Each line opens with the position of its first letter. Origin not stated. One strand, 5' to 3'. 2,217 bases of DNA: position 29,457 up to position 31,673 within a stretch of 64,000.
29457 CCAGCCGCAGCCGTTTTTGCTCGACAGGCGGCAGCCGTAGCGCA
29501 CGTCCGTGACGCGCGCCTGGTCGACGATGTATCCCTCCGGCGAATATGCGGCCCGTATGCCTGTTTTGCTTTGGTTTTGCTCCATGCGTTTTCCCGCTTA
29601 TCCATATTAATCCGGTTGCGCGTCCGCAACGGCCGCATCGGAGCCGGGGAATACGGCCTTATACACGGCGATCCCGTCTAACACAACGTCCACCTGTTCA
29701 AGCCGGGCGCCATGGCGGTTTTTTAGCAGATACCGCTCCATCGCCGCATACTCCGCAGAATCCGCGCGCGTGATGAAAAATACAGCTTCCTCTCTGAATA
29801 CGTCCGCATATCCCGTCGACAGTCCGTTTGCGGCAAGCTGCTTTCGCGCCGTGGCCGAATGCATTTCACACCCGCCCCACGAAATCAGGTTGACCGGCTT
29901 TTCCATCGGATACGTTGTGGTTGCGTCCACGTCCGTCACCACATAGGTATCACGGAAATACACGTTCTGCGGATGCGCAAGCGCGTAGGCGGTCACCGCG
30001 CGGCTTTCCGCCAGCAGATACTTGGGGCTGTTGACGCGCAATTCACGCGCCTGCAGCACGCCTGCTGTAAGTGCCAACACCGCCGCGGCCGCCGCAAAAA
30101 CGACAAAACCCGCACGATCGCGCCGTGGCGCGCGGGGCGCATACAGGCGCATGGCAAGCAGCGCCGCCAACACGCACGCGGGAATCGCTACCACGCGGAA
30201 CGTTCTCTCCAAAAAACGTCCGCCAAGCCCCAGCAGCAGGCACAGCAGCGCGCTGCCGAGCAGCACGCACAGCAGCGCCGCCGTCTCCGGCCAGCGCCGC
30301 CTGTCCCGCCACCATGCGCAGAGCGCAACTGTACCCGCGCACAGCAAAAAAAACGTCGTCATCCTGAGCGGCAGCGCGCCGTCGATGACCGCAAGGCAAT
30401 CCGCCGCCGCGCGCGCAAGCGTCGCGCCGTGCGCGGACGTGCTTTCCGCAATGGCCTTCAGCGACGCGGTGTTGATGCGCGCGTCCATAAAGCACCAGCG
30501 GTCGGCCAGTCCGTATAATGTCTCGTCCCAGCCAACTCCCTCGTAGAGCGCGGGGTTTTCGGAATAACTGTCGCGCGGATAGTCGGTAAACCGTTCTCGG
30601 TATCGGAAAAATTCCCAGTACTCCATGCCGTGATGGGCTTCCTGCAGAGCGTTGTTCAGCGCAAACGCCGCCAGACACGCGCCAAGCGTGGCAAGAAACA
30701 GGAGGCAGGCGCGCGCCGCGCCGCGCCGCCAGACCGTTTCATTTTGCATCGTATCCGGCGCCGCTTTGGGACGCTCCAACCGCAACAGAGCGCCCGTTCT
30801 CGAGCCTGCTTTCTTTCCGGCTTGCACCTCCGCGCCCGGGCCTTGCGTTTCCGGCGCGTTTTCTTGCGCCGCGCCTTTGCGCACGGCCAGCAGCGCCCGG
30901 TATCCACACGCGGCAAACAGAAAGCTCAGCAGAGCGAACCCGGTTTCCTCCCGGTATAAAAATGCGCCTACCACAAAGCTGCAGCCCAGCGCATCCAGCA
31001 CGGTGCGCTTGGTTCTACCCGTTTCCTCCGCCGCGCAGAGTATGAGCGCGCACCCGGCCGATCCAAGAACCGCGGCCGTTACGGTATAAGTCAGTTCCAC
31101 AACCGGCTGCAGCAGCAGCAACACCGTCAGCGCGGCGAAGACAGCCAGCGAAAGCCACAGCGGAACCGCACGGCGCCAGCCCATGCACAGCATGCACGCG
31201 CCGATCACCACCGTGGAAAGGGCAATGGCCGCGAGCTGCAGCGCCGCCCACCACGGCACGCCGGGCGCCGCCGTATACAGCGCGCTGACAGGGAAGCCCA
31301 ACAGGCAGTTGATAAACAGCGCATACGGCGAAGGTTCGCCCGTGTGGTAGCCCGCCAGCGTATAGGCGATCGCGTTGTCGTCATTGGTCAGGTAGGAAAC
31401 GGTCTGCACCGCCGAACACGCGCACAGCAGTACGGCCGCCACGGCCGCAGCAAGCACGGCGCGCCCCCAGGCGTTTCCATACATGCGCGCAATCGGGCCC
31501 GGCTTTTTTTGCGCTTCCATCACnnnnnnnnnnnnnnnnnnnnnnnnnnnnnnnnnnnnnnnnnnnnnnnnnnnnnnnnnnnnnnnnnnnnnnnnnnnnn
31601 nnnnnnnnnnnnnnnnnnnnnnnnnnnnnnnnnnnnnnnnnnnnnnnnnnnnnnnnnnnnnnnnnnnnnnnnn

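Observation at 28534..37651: Three-component envelope glycosylation string with a single lipid-carrier GT2, an ArnE/F-like flippase pair and three terminal GT-C-like transferases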

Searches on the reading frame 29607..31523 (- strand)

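Call 4: search_protein_families(library=pfam, proteins=[window:29607-31523:-], max_evalue=0.01)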
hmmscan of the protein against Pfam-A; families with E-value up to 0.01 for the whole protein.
window:29607-31523:- (638 aa): 1 family
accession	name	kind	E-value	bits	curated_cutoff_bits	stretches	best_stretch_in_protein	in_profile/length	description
PF11992.13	TgpA_N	-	6.8e-05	22.5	30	1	79-289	7-180/333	TgpA N-terminal domain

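Call 5: search_protein_families(library=ncbifam, proteins=[window:29607-31523:-], max_evalue=0.01)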
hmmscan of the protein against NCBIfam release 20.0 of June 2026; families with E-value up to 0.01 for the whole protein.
window:29607-31523:- (638 aa): 0 families

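Call 17: search_protein_families(library=pfam, proteins=[window:29607-31523:-], max_evalue=10)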
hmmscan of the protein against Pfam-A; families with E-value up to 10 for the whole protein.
window:29607-31523:- (638 aa): 1 family
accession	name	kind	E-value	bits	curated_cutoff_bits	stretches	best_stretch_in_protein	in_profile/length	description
PF11992.13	TgpA_N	-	6.8e-05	22.5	30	1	79-289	7-180/333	TgpA N-terminal domain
